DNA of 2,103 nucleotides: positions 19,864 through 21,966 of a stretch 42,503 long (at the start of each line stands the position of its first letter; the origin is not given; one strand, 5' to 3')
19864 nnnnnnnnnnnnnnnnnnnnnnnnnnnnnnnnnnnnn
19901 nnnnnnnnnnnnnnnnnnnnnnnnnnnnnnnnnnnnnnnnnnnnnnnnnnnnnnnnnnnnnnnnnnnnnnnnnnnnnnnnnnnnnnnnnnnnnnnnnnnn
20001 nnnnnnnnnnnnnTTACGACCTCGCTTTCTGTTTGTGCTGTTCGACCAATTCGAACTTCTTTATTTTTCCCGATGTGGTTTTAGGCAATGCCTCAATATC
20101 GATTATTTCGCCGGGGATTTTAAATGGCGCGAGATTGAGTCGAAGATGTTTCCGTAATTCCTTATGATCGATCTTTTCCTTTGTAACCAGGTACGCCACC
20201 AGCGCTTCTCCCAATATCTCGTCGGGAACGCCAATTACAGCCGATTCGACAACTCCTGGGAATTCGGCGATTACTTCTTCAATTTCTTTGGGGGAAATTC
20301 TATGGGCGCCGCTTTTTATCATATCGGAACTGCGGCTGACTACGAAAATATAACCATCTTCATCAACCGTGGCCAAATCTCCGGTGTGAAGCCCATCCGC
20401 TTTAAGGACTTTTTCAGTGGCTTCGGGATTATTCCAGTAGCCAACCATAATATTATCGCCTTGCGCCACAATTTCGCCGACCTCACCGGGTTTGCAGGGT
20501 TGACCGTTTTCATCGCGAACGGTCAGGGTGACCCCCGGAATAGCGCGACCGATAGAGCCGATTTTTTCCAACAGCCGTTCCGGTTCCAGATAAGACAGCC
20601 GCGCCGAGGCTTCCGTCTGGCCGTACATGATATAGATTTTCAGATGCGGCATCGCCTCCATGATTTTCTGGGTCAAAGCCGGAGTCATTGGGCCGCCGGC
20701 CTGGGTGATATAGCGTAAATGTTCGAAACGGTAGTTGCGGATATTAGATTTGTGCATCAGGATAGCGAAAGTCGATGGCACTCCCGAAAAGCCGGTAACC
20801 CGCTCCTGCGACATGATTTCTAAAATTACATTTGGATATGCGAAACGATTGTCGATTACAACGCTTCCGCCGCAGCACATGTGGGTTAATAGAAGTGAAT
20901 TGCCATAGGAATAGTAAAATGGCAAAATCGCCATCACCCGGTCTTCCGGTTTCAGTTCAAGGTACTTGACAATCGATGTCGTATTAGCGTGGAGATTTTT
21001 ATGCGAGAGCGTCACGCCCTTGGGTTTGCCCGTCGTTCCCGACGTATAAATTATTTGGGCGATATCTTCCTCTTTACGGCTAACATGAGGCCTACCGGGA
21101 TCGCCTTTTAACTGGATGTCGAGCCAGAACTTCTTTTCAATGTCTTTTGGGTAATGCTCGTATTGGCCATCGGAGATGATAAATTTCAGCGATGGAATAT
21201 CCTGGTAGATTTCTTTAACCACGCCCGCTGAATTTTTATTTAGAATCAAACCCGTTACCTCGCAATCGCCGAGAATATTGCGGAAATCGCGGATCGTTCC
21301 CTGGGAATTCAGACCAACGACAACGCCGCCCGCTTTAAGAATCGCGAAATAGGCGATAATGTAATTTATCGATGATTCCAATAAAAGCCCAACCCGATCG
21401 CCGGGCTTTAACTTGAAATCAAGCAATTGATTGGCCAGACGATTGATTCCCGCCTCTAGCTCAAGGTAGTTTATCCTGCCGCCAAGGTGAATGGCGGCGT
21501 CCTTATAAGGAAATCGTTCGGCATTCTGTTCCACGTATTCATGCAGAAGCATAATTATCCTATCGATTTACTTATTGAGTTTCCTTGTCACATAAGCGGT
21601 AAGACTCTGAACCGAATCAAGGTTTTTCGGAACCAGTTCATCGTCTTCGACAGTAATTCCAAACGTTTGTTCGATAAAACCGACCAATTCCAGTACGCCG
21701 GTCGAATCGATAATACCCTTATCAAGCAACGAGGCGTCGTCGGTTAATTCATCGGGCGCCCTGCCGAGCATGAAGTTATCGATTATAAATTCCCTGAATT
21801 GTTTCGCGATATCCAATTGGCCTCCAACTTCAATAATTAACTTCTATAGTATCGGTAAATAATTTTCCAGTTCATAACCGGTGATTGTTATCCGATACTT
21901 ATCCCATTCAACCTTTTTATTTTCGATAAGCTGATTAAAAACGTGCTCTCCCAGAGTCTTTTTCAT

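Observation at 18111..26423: Eight co-directional genes: amino-sugar enzymes, two deacetylase paralogs, glnA and a carrier-protein/ligase/amidoligase trio, with no glycosyltransferase or exporter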

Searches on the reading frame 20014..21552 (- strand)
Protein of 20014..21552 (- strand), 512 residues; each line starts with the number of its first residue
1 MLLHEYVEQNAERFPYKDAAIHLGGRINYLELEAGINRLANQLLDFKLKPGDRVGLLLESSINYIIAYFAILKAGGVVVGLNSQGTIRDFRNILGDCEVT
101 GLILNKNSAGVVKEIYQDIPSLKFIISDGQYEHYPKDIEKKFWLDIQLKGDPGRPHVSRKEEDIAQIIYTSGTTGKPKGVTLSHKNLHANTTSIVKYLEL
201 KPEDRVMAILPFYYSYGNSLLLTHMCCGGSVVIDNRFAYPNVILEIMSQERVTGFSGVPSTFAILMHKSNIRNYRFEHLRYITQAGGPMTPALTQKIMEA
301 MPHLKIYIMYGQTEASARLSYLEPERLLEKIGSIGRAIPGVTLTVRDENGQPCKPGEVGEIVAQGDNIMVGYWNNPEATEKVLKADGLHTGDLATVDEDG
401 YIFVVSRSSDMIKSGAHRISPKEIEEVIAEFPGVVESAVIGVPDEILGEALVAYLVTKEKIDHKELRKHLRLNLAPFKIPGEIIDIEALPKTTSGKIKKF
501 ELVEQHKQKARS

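Call 4: search_protein_families(library=pfam, proteins=[window:20014-21552:-])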
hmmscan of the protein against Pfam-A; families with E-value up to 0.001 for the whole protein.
window:20014-21552:- (512 aa): 2 families
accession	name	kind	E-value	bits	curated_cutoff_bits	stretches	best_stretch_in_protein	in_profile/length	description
PF00501.34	AMP-binding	-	1.7e-83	281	29.9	1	8-373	2-384/384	AMP-binding enzyme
PF13193.12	AMP-binding_C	-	1.3e-19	71.3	24.5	1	423-496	1-76/76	AMP-binding enzyme C-terminal domain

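Call 5: search_protein_families(library=ncbifam, proteins=[window:20014-21552:-])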
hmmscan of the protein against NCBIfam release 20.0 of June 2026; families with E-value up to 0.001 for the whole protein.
window:20014-21552:- (512 aa): 109 families (the best 25 are shown)
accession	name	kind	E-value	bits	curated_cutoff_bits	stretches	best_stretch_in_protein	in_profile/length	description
NF004837.0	PRK06187.1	subfamily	2.5e-126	422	476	1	2-510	9-526/531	long-chain-fatty-acid--CoA ligase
TIGR03098.1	ligase_PEP_1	hypoth_equivalog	1.2e-114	383.7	592.35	1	2-500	1-512/517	acyl-CoA ligase (AMP-forming), exosortase A system-associated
NF006182.0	PRK08316.1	subfamily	3.4e-105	352.5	663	1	4-509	14-520/523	fatty acyl-CoA synthetase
NF009233.0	PRK12583.1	subfamily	9.3e-92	308.2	832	1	5-506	22-550/558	fatty acid CoA ligase family protein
NF005702.0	PRK07514.1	subfamily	2.5e-89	299.9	558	1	22-508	25-502/506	malonyl-CoA synthase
NF005307.0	PRK06839.1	equivalog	2.8e-87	293.4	748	1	6-508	7-495/496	o-succinylbenzoate--CoA ligase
NF002966.0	PRK03640.1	equivalog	3.4e-87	293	556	1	5-508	6-482/483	o-succinylbenzoate--CoA ligase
NF006181.0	PRK08314.1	subfamily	1.4e-81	274.4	705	1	3-510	26-558/563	long-chain-fatty-acid--CoA ligase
NF005801.1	PRK07656.1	equivalog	1.6e-80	271.2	657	1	5-502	5-499/500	FadD3 family acyl-CoA ligase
NF052269.1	Staph_lig_FadD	equivalog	1.6e-79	267.6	650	1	28-510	29-497/499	long-chain-fatty-acid--CoA ligase FadD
NF005857.1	PRK07786.1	exception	4.5e-79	266.3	733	1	14-505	22-511/513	fatty-acid--CoA ligase FadD5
NF004114.0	PRK05605.1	equivalog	6.4e-78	262.5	766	2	155-507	214-570/575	long-chain-fatty-acid--CoA ligase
NF006523.0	PRK08974.1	equivalog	8.2e-77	258.6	884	2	160-510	204-557/561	long-chain-fatty-acid--CoA ligase FadD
NF005220.0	PRK06710.1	equivalog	1.1e-76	258.1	1116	2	133-510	185-557/563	long-chain-fatty-acid--CoA ligase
NF004229.0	PRK05677.1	subfamily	2.7e-76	257.2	879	2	156-510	201-559/563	long-chain-fatty-acid--CoA ligase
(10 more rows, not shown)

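Call 40: search_solved_structures(query=window:20014-21552:-, max_evalue=1e-30)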
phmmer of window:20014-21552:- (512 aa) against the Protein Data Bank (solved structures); distinct sequences matched with E-value up to 1e-30: 126 (the best 60 are shown).
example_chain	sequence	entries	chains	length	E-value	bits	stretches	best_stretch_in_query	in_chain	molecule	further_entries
6mfy_A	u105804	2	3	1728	5e-77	263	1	6-504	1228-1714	Linear gramicidin synthase subunit A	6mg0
9be3_A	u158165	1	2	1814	6.2e-77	262.7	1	6-504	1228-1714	Linear gramicidin synthase subunit A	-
9be4_A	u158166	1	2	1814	6.2e-77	262.7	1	6-504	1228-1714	Linear gramicidin synthase subunit A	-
6mfz_A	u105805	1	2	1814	6.2e-77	262.7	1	6-504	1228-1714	Linear gramicidin synthase subunit A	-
9meh_A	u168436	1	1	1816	6.3e-77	262.7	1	6-504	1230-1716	Linear gramicidin synthase subunit A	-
8weu_A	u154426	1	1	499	1.3e-69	238.5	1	162-502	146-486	Fatty-acyl-CoA synthase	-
8wev_A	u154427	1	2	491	1.4e-69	238.4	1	162-502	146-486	Feruloyl-CoA Synthetase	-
4fuq_A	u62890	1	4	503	2.5e-69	237.6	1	23-507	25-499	Malonyl CoA synthetase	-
4gxq_A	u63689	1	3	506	2.6e-69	237.6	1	22-507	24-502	Malonyl CoA synthetase, Benzoate-CoA ligase Chimeric protein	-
4gxr_A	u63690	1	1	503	4.6e-69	236.8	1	23-507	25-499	Malonyl CoA synthetase, Benzoate-CoA ligase Chimeric protein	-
4fut_A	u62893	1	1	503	1.7e-68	234.9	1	23-507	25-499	Malonyl CoA synthetase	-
8r2q_A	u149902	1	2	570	3.3e-60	207.6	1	8-502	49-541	Probable fatty-acid-CoA ligase FadD5 (Fatty-acid-CoA synthetase) (Fatty-acid-CoA synthase)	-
5buq_A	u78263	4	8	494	1.4e-58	202.2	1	6-507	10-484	2-succinylbenzoate--CoA ligase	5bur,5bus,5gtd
3r44_A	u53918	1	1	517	1.8e-58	201.8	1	25-507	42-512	fatty acyl CoA synthetase FADD13 (FATTY-ACYL-CoA SYNTHETASE)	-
5ie0_A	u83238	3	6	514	1.5e-57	198.8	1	7-506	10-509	Oxalate--CoA ligase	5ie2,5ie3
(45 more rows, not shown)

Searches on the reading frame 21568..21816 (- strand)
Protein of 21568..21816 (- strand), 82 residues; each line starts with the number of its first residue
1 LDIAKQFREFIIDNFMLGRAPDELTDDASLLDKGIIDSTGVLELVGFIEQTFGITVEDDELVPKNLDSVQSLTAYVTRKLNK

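Call 4: search_protein_families(library=pfam, proteins=[window:21568-21816:-])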
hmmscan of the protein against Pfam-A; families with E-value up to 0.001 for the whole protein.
window:21568-21816:- (82 aa): 1 family
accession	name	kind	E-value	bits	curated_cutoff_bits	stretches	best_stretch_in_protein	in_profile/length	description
PF00550.31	PP-binding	-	1.2e-07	32.3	20.8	1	17-76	11-67/67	Phosphopantetheine attachment site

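Call 5: search_protein_families(library=ncbifam, proteins=[window:21568-21816:-])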
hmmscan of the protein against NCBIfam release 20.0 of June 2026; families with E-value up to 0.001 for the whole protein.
window:21568-21816:- (82 aa): 14 families
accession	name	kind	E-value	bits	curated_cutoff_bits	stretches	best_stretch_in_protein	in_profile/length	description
NF052616.1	ACP_for_OlsHI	equivalog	1.5e-17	63.7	130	1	2-79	3-80/83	ornithine lipid biosynthesis acyl carrier protein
NF058660.1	cispen_ACP_AmcB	equivalog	3.8e-14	52.6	80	1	3-79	2-78/80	cispentacin biosynthesis acyl carrier protein AmcB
NF005798.0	PRK07639.1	equivalog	5.2e-07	30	100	1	21-78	23-80/91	petrobactin biosynthesis protein AsbD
NF002150.0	PRK00982.1-4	subfamily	5.7e-07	29.7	66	1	2-79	5-78/80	acyl carrier protein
NF002148.0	PRK00982.1-2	subfamily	7.4e-07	28.9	71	1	3-79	5-77/79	acyl carrier protein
NF002151.0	PRK00982.1-5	equivalog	5.9e-06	26.3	92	1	2-77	3-74/78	acyl carrier protein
NF002147.0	PRK00982.1-1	equivalog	9.2e-06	25.4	84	1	16-78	19-79/83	acyl carrier protein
NF002149.0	PRK00982.1-3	equivalog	2.4e-05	24.2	106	1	3-79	4-76/78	acyl carrier protein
NF005480.0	PRK07081.1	equivalog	2.8e-05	24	72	1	5-78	3-75/83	acyl carrier protein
NF006617.0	PRK09184.1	subfamily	4.1e-05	23.5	70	1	5-79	16-93/96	phosphopantetheine-binding protein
TIGR00517.1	acyl_carrier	equivalog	0.00014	21.6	70.45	1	9-78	10-75/77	acyl carrier protein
NF003464.0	PRK05087.1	equivalog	0.00016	21.6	68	1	26-61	24-59/78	D-alanine--poly(phosphoribitol) ligase subunit DltC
NF040636.1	AcpM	exception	0.00048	20.1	146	1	17-78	18-77/93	meromycolate extension acyl carrier protein AcpM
NF009104.0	PRK12449.1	equivalog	0.00096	19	70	0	23-80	24-79/80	acyl carrier protein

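Call 41: search_solved_structures(query=window:21568-21816:-, max_evalue=0.01)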
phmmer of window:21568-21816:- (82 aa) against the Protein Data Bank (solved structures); distinct sequences matched with E-value up to 0.01: 20.
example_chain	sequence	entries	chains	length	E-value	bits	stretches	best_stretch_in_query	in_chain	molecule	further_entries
2my5_A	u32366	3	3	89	6.8e-13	51.8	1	4-77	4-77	Peptidyl carrier protein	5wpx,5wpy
2my6_A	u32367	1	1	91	1.9e-12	50.4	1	4-77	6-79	Peptidyl carrier protein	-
6cxt_A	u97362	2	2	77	3.6e-08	36.8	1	11-77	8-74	Alpha/beta hydrolase fold protein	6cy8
7e42_A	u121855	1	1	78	1.6e-05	28.4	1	3-80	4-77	Acyl carrier protein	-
5jdx_A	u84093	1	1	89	3e-05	27.6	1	14-78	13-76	Putative peptidyl carrier protein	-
7thn_E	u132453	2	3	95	3.7e-05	27.3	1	14-78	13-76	Probable acyl carrier protein PigG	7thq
2n5h_A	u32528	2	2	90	0.00023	24.8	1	3-73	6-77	Peptidyl carrier protein PltL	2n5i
6o6e_E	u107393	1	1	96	0.00028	24.5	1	3-73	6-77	Peptidyl carrier protein PltL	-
2lki_A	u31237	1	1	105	0.00065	23.3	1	7-81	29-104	Putative uncharacterized protein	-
6m01_B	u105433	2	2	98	0.00068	23.3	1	9-80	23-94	Putative ACP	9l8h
6lvt_A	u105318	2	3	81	0.00081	23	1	16-80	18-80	Acyl carrier protein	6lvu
2n57_A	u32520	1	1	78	0.0016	22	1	2-60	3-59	Acyl carrier protein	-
8jf2_F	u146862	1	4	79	0.0032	21.1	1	2-74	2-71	D-alanyl carrier protein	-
4dxe_H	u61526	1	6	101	0.0032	21.1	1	7-63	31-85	Acyl carrier protein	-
6bug_A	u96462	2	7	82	0.0036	21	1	2-73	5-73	D-alanyl carrier protein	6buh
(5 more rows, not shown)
